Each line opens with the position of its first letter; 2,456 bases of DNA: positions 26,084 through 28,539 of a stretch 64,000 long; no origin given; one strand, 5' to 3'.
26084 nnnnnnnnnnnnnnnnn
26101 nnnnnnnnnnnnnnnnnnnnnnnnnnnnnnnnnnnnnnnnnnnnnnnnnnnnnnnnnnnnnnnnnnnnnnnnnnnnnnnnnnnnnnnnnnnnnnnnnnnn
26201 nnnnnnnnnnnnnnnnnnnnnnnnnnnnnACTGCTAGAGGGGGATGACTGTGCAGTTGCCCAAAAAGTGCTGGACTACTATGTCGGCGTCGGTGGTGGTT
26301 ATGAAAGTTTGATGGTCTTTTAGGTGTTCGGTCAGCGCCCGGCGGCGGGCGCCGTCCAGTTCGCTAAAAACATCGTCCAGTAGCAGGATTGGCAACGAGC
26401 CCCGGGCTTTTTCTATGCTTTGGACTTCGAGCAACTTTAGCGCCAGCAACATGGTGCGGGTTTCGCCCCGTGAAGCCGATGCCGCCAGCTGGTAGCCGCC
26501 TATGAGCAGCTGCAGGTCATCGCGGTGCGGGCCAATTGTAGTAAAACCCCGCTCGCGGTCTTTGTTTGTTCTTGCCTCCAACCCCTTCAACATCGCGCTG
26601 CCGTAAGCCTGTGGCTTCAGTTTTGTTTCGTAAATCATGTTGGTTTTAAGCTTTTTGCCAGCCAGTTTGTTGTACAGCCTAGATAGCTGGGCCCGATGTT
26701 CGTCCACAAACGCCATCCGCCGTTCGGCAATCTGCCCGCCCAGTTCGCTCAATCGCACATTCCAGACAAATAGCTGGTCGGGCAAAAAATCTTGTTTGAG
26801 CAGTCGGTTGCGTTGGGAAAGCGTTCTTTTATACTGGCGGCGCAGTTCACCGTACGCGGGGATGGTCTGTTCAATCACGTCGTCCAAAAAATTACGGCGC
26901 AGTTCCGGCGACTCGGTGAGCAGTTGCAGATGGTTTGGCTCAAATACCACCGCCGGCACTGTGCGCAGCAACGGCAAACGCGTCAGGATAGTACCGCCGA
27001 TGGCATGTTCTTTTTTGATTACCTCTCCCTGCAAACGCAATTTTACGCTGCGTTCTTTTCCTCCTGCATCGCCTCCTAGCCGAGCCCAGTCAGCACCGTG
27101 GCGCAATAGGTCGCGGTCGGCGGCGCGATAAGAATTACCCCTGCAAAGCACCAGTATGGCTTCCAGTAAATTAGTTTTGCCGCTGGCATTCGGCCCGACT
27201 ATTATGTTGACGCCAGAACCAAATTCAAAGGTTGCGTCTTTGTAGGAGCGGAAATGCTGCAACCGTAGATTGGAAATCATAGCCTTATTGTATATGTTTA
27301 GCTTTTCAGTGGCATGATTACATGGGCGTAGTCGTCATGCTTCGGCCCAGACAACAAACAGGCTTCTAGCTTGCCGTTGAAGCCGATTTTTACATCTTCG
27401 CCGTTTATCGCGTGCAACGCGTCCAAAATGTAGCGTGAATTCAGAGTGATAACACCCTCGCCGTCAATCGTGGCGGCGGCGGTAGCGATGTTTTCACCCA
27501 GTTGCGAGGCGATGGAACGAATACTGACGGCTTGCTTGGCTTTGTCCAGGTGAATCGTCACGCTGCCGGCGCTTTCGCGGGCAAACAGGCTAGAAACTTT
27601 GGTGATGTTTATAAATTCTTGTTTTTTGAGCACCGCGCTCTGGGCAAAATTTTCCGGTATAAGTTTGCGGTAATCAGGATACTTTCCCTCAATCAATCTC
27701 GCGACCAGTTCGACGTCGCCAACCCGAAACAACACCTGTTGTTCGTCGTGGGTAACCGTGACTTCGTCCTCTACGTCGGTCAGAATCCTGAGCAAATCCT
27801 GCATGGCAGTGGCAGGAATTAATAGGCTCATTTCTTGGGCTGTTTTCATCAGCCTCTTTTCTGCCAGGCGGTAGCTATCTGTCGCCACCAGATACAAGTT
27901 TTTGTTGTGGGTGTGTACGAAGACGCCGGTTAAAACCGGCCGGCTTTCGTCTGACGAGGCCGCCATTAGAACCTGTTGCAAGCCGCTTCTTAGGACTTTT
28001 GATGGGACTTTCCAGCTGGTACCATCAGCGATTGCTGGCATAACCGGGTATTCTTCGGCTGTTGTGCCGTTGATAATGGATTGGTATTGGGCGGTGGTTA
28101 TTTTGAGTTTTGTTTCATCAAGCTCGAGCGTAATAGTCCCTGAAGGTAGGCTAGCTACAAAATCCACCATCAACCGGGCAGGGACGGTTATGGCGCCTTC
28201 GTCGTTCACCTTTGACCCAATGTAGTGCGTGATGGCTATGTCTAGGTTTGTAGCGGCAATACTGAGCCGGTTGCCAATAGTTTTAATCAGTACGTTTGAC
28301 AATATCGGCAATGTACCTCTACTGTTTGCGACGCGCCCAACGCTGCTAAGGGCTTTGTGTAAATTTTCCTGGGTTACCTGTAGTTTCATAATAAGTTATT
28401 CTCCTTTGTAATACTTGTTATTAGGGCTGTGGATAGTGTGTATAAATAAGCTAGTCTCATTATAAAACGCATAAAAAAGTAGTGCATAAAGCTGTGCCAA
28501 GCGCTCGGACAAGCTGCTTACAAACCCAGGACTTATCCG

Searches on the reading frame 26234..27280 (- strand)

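Call 46: search_protein_families(library=pfam, proteins=[window:26234-27280:-], max_evalue=1e-8)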
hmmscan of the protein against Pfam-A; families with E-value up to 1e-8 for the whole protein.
window:26234-27280:- (348 aa): 4 families
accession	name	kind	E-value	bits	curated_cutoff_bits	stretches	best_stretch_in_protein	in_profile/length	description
PF02463.25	SMC_N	-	2e-18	67.1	40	1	1-333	1-200/220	RecF/RecN/SMC N terminal domain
PF13476.12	AAA_23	-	8.4e-16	59.6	27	1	5-118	2-87/201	AAA domain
PF13304.12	AAA_21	-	2.6e-10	41.3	27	0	24-79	1-58/304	AAA domain, putative AbiEii toxin, Type IV TA system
PF13175.12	AAA_15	-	2.9e-10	40.8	32.1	1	1-49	1-50/374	AAA ATPase domain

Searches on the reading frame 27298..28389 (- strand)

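Call 46: search_protein_families(library=pfam, proteins=[window:27298-28389:-], max_evalue=1e-8)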
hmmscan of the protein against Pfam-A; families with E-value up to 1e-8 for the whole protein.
window:27298-28389:- (363 aa): 3 families
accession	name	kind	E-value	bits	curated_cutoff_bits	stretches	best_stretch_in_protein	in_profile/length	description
PF00712.24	DNA_pol3_beta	-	5.8e-37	126.9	24.4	1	1-118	1-120/120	DNA polymerase III beta subunit, N-terminal domain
PF02767.21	DNA_pol3_beta_2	-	5.5e-31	107.7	27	1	128-239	2-116/116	DNA polymerase III beta subunit, central domain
PF02768.20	DNA_pol3_beta_3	-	9.1e-17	61.4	27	1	241-361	1-120/121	DNA polymerase III beta subunit, C-terminal domain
